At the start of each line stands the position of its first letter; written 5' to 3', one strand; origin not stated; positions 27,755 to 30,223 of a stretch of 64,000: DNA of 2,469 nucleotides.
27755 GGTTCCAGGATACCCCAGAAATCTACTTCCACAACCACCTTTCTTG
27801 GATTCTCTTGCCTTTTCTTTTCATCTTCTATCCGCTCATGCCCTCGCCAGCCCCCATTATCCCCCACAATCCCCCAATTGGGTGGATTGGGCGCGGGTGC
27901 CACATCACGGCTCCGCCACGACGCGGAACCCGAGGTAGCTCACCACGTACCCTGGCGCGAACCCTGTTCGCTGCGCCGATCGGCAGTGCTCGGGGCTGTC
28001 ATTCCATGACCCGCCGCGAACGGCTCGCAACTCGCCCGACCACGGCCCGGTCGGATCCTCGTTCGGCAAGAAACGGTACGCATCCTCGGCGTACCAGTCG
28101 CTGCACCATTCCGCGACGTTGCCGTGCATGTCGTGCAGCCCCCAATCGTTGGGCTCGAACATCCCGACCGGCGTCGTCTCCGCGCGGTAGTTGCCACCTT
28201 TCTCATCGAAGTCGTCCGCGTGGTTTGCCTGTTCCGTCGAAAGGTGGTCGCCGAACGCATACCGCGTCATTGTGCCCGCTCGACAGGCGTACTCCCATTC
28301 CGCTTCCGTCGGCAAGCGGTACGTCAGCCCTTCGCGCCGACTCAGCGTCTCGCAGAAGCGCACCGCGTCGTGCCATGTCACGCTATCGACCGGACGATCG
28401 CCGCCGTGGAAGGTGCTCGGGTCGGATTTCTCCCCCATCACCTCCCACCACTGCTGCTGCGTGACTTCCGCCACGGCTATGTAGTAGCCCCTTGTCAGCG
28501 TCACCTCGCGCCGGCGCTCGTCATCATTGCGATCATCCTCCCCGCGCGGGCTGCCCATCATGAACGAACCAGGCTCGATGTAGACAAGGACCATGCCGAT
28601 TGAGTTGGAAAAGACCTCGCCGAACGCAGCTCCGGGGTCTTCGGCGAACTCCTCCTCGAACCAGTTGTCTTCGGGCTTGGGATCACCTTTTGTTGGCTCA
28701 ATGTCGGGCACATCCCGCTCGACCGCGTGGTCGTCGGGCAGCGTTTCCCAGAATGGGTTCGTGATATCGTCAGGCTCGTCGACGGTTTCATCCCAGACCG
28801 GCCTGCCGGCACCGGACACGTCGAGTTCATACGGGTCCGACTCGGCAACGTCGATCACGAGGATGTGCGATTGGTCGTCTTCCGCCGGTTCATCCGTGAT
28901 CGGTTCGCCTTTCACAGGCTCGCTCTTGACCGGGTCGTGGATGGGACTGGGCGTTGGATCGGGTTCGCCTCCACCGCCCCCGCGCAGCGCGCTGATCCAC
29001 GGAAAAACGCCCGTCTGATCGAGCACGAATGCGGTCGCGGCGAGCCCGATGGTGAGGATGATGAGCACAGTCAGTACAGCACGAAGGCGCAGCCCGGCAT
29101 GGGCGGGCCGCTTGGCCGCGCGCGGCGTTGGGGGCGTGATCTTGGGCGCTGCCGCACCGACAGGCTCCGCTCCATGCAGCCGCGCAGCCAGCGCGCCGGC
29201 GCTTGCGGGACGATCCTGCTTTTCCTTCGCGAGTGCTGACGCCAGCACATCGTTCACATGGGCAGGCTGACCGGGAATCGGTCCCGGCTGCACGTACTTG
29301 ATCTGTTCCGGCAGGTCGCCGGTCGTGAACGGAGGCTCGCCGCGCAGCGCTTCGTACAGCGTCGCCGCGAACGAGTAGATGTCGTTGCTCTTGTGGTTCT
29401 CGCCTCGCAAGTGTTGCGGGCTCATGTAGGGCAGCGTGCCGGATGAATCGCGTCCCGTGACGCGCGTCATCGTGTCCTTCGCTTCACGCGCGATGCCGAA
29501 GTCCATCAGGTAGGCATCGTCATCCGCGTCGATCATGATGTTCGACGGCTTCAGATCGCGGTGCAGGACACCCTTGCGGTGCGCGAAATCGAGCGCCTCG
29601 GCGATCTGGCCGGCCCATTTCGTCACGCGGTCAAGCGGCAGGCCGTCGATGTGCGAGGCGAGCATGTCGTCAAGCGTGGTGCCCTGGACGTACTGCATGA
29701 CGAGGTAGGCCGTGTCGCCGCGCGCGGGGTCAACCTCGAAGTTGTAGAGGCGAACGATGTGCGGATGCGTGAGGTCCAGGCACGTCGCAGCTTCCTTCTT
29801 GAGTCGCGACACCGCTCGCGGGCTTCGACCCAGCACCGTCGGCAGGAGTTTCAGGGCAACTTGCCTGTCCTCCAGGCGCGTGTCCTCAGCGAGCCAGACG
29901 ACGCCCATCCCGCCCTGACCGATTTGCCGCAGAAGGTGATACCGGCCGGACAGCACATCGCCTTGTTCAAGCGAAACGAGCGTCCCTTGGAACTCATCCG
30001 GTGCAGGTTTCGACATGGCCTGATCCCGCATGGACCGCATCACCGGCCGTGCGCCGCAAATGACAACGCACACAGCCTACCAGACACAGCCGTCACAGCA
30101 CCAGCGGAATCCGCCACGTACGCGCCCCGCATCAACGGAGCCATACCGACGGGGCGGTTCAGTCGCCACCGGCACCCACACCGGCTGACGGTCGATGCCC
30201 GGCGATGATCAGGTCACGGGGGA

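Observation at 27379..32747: Minus-strand signalling cluster: FGE-lipoprotein, unknown 427-aa protein, Ser/Thr kinase::FGE fusion, and HTH protein translationally coupled onward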

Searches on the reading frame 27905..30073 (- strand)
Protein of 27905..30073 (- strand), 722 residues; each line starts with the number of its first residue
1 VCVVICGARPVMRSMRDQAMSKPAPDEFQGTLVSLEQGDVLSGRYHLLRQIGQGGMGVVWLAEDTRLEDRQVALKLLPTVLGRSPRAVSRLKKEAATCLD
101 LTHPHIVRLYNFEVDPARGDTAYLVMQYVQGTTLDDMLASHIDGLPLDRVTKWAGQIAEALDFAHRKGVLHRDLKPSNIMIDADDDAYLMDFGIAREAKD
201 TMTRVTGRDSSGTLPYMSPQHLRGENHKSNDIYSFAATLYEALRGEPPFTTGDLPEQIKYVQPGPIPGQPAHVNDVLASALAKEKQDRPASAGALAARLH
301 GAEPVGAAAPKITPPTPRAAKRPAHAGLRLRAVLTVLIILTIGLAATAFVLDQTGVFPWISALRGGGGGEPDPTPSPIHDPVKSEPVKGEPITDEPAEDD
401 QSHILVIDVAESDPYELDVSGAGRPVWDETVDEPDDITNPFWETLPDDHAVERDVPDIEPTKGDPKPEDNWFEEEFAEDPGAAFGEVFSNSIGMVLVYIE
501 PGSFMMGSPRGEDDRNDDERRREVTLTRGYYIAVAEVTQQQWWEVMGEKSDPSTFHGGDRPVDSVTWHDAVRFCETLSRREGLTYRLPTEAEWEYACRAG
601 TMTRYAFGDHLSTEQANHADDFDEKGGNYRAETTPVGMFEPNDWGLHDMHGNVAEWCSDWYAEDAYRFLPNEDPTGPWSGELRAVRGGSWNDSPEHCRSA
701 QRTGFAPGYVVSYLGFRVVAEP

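Call 3: search_protein_families(library=pfam, proteins=[window:27905-30073:-], max_evalue=0.01)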
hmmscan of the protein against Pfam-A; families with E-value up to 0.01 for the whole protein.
window:27905-30073:- (722 aa): 8 families
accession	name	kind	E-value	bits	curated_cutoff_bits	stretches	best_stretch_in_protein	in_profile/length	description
PF03781.23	FGE-sulfatase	-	3.9e-50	171.3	23.3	1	496-719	5-254/255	Sulfatase-modifying factor enzyme 1-like domain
PF00069.31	Pkinase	-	4.2e-41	141.5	31.7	1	45-253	1-201/263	Protein kinase domain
PF07714.23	PK_Tyr_Ser-Thr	-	4.3e-33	115.2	23.1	1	46-290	2-250/258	Protein tyrosine and serine/threonine kinase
PF03109.22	ABC1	-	1e-08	35.1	22.9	1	118-201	139-220/244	ABC1 atypical kinase-like domain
PF17667.7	Pkinase_fungal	-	1.6e-06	27.6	24.1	1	165-229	304-372/387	Fungal protein kinase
PF01636.29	APH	-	1.8e-05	25.1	23.2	1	152-195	152-197/239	Phosphotransferase enzyme family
PF06293.20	Kdo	-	0.00081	19.3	21.3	1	116-197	88-171/207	Lipopolysaccharide kinase (Kdo/WaaP) family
PF19974.5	TCAD9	-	0.0049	16.5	40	1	141-198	271-327/429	Ternary complex associated domain 9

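Call 4: search_protein_families(library=ncbifam, proteins=[window:27905-30073:-], max_evalue=0.01)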
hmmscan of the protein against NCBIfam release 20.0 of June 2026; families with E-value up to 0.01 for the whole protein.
window:27905-30073:- (722 aa): 31 families (the best 25 are shown)
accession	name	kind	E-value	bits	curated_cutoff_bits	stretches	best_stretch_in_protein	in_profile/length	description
NF033483.0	PknB_PASTA_kin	equivalog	1.5e-67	229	450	1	38-302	2-268/563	Stk1 family PASTA domain-containing Ser/Thr kinase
NF052427.1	StpK7MSMEG_1200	equivalog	9.4e-53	179.6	900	1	43-345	7-311/601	serine/threonine protein kinase StpK7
NF047741.1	antiphage_MADS6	equivalog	7.9e-45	153.5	460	2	145-313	296-472/612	methylation-associated defense system protein kinase MAD6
TIGR03903.1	TOMM_kin_cyc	equivalog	1.2e-34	119.4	705.75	1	70-299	4-244/1267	TOMM system kinase/cyclase fusion protein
TIGR03525.2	GldK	equivalog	2e-34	119.6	350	1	559-720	219-405/408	T9SS ring complex lipoprotein PorK/GldK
NF051459.1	pyoverdine_PvdO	equivalog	1.2e-31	109.8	500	1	495-720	35-278/280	dihydropyoverdine dehydrogenase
NF009651.0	PRK13184.1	equivalog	3.3e-28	98.2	839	1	43-250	2-232/932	serine/threonine-protein kinase PknD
NF038150.1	lanthi_synth_IV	equivalog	1.6e-26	92.9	650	1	27-304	181-458/851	class IV lanthionine synthetase LanL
NF033442.0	BREX_PglW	equivalog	4.1e-26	91.1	990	1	36-248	505-709/1391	BREX system serine/threonine kinase PglW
NF053615.1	SerThrKinAfsKStmc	equivalog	6.3e-23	81.3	1300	1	43-293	13-259/809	protein serine/threonine kinase AfsK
NF038151.1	lanthi_synth_III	equivalog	3.4e-15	55.5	575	1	44-241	221-421/833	class III lanthionine synthetase LanKC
TIGR02171.1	Fb_sc_TIGR02171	subfamily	1.5e-14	53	544.35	2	584-719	158-280/912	TIGR02171 family lipoprotein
TIGR03440.2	egtB_TIGR03440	equivalog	5.4e-14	52.1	360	1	559-718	273-412/413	ergothioneine biosynthesis protein EgtB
NF041186.1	SenA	equivalog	1.8e-12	47.3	420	1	559-720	270-382/382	selenoneine synthase SenA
TIGR04344.1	ovoA_Nterm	equivalog_domain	2.8e-12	46.3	400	1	561-719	297-444/444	5-histidylcysteine sulfoxide synthase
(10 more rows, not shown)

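Call 5: search_protein_families(library=padloc, proteins=[window:27905-30073:-], max_evalue=0.01)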
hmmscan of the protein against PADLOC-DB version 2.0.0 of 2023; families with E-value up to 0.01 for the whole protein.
window:27905-30073:- (722 aa): 36 families (the best 25 are shown)
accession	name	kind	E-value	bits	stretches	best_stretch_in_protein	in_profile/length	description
PDLC04053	PD-T4-6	-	1.4e-74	249.4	1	42-324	8-294/311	-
PDLC04042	PD-T4-6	-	6.6e-72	240.6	1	37-304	3-274/292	-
PDLC04043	PD-T4-6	-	1.4e-66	223.5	1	40-412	12-382/452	-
PDLC04138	mad6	-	1.9e-64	216.7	1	35-295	43-307/659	mads_6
PDLC04054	PD-T4-6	-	3.2e-63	212.3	1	35-316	3-288/347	-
PDLC04061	PD-T4-6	-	2.1e-62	210.3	1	36-300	9-281/510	-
PDLC04039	PD-T4-6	-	1.8e-61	206.5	1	38-301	10-274/458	-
PDLC04060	PD-T4-6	-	1.4e-58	197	1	38-299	3-266/486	-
PDLC04052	PD-T4-6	-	7.7e-54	181.7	1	39-301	5-278/496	-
PDLC04048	PD-T4-6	-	4.4e-51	172.3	1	38-253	5-215/354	-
PDLC04041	PD-T4-6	-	1.2e-50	171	1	40-311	25-302/443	-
PDLC04047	PD-T4-6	-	1.7e-49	166.7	1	39-300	6-270/327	-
PDLC04057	PD-T4-6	-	1.6e-48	163.9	1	38-252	3-213/443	-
PDLC04040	PD-T4-6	-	1.8e-48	163.6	1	51-302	2-265/547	-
PDLC04050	PD-T4-6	-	2.5e-44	150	1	42-300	62-324/480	-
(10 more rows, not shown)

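Call 17: find_related_loci(query=window:27905-30016:-, collection=genome_contigs, flank=10000)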
Query window:27905-30016:- (703 aa) in genome_contigs; peptide patterns used: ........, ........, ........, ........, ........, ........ (x = any residue, [..] = any of these).
102 stretches matched a pattern; 86 encode a relative of the query (tblastn E <= 1e-3); the best 80 are kept; 80 distinct loci.
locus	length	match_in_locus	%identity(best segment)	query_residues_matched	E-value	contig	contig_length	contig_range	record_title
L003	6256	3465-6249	70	1-699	4e-101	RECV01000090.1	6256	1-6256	MAG: Phycisphaerales bacterium isolate DLM2.Bin64 NODE_21437_length_6256_cov_6.05693, whole genome shotgun sequence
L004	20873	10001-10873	40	24-313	2e-45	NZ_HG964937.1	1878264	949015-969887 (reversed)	Mycobacterium asiaticum DSM 44297, whole genome shotgun sequence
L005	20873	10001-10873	40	24-313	3e-45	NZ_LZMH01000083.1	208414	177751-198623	Mycobacterium asiaticum strain 1275241.6 contig_84, whole genome shotgun sequence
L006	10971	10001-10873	40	24-313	7e-44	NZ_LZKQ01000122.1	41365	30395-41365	Mycobacterium asiaticum strain 1081914.2 contig_208, whole genome shotgun sequence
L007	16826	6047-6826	36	18-280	6e-43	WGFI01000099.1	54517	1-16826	MAG: candidate division WOR-3 bacterium isolate S146_79 k151_66928, whole genome shotgun sequence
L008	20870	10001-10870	35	2-287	4e-37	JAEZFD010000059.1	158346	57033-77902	MAG: Planctomycetota bacterium isolate OH_CBrB_38 k127_1378810, whole genome shotgun sequence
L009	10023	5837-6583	39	26-273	8e-37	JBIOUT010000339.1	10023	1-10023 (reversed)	MAG: Candidatus Eisenbacteria bacterium isolate MAG127 k127_4464960, whole genome shotgun sequence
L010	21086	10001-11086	34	15-403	2e-36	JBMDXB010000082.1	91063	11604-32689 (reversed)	MAG: Vicinamibacterales bacterium isolate FBaNitSoil1_11 FBaNitSoil1_contig82, whole genome shotgun sequence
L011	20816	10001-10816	35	16-280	7e-36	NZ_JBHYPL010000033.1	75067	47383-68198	Streptomyces sp. NPDC058766 NPDC058766_389_F10.ctg-0033, whole genome shotgun sequence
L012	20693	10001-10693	38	10-235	3e-36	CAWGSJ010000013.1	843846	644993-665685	MAG: uncultured Acidobacteriota bacterium isolate MFD06229.bin.2.219 genome assembly, contig: contig_565, whole genome s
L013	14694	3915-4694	37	16-269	3e-35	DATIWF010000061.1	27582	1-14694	MAG TPA_asm: Vicinamibacterales bacterium isolate SMAG_U15216 k141_2917450, whole genome shotgun sequence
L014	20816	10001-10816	35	16-280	2e-35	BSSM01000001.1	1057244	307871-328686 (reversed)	Streptomyces hygroscopicus subsp. hygroscopicus NBRC 3401 DNA, sequence01, whole genome shotgun sequence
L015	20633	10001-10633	39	16-226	1e-35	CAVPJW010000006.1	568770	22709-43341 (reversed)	MAG: uncultured Acidobacteriota bacterium isolate MFD10007.bin.1.176 genome assembly, contig: contig_26955, whole genome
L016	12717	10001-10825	36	14-270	5e-35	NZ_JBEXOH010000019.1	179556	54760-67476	Streptomyces sp. NPDC006645 NPDC006645_295_E8.ctg-0019, whole genome shotgun sequence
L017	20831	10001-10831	33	16-285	8e-35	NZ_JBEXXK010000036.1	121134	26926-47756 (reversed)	Streptomyces sp. NPDC005811 NPDC005811_7_C1.ctg-0036, whole genome shotgun sequence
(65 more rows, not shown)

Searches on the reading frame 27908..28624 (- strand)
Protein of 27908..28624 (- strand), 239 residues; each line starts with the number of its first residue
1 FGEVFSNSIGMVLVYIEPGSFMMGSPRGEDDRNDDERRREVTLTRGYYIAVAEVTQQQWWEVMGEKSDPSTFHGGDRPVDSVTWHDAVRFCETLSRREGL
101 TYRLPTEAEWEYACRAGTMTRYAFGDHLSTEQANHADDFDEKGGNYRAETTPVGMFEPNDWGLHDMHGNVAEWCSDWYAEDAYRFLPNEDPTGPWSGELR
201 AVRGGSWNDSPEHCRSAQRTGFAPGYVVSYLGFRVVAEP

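Call 32: search_solved_structures(query=window:27908-28624:-, max_evalue=0.001, show_alignments=0)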
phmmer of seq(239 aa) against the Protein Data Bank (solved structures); distinct sequences matched with E-value up to 0.001: 25.
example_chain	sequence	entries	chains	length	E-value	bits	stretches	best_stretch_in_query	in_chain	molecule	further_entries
2y3c_A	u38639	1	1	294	3e-32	115.3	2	102-239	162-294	TREPONEMA DENTICOLA VARIABLE PROTEIN 1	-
5hha_A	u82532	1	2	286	6.8e-25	91.2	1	13-238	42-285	PvdO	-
2aft_X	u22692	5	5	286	2.2e-21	79.7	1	65-238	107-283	Sulfatase modifying factor 1 | Sulfatase-modifying factor 1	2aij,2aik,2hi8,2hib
31dc_A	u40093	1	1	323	2.5e-21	79.5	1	65-238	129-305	Formylglycine-generating enzyme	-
1y1e_X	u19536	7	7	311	5.4e-21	78.4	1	65-238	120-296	C-alpha-formyglycine-generating enzyme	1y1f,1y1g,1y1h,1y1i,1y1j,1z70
2aii_X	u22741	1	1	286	5.5e-21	78.4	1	65-238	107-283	Sulfatase modifying factor 1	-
5ssy_A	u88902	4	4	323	6.2e-21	78.2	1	65-238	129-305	Formylglycine-generating enzyme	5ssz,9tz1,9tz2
8aru_A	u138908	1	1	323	9.7e-21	77.6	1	65-238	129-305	Formylglycine-generating enzyme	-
5ssx_A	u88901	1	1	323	1.2e-20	77.3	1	65-238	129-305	Formylglycine-generating enzyme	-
9myj_B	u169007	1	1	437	1.4e-20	77.1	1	76-236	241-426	Lipoprotein, putative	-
9p6h_B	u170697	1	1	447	1.5e-20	76.9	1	76-236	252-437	Lipoprotein, putative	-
9mzu_A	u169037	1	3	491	1.7e-20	76.8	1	76-236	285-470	PorK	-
9ots_A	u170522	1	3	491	1.7e-20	76.8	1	76-236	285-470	Por secretion system protein porK/gldK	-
6muj_A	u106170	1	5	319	2e-20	76.5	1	58-235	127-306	Formylglycine-generating enzyme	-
2afy_X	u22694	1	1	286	2.4e-20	76.3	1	65-238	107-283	Sulfatase modifying factor 1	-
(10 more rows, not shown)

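Call 33: search_solved_structures(query=window:27908-28624:-, max_evalue=1e-20, show_alignments=3)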
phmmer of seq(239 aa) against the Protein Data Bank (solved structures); distinct sequences matched with E-value up to 1e-20: 8.
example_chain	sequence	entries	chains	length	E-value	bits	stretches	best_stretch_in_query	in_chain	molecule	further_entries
2y3c_A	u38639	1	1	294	3e-32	115.3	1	102-239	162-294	TREPONEMA DENTICOLA VARIABLE PROTEIN 1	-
5hha_A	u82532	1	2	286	6.8e-25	91.2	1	13-238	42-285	PvdO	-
2aft_X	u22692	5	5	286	2.2e-21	79.7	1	65-238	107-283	Sulfatase modifying factor 1 | Sulfatase-modifying factor 1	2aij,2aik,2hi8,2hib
31dc_A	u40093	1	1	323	2.5e-21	79.5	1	65-238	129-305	Formylglycine-generating enzyme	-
1y1e_X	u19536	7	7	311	5.4e-21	78.4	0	65-238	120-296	C-alpha-formyglycine-generating enzyme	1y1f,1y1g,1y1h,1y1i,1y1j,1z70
2aii_X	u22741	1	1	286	5.5e-21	78.4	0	65-238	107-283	Sulfatase modifying factor 1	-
5ssy_A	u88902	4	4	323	6.2e-21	78.2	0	65-238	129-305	Formylglycine-generating enzyme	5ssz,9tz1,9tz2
8aru_A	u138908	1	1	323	9.7e-21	77.6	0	65-238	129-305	Formylglycine-generating enzyme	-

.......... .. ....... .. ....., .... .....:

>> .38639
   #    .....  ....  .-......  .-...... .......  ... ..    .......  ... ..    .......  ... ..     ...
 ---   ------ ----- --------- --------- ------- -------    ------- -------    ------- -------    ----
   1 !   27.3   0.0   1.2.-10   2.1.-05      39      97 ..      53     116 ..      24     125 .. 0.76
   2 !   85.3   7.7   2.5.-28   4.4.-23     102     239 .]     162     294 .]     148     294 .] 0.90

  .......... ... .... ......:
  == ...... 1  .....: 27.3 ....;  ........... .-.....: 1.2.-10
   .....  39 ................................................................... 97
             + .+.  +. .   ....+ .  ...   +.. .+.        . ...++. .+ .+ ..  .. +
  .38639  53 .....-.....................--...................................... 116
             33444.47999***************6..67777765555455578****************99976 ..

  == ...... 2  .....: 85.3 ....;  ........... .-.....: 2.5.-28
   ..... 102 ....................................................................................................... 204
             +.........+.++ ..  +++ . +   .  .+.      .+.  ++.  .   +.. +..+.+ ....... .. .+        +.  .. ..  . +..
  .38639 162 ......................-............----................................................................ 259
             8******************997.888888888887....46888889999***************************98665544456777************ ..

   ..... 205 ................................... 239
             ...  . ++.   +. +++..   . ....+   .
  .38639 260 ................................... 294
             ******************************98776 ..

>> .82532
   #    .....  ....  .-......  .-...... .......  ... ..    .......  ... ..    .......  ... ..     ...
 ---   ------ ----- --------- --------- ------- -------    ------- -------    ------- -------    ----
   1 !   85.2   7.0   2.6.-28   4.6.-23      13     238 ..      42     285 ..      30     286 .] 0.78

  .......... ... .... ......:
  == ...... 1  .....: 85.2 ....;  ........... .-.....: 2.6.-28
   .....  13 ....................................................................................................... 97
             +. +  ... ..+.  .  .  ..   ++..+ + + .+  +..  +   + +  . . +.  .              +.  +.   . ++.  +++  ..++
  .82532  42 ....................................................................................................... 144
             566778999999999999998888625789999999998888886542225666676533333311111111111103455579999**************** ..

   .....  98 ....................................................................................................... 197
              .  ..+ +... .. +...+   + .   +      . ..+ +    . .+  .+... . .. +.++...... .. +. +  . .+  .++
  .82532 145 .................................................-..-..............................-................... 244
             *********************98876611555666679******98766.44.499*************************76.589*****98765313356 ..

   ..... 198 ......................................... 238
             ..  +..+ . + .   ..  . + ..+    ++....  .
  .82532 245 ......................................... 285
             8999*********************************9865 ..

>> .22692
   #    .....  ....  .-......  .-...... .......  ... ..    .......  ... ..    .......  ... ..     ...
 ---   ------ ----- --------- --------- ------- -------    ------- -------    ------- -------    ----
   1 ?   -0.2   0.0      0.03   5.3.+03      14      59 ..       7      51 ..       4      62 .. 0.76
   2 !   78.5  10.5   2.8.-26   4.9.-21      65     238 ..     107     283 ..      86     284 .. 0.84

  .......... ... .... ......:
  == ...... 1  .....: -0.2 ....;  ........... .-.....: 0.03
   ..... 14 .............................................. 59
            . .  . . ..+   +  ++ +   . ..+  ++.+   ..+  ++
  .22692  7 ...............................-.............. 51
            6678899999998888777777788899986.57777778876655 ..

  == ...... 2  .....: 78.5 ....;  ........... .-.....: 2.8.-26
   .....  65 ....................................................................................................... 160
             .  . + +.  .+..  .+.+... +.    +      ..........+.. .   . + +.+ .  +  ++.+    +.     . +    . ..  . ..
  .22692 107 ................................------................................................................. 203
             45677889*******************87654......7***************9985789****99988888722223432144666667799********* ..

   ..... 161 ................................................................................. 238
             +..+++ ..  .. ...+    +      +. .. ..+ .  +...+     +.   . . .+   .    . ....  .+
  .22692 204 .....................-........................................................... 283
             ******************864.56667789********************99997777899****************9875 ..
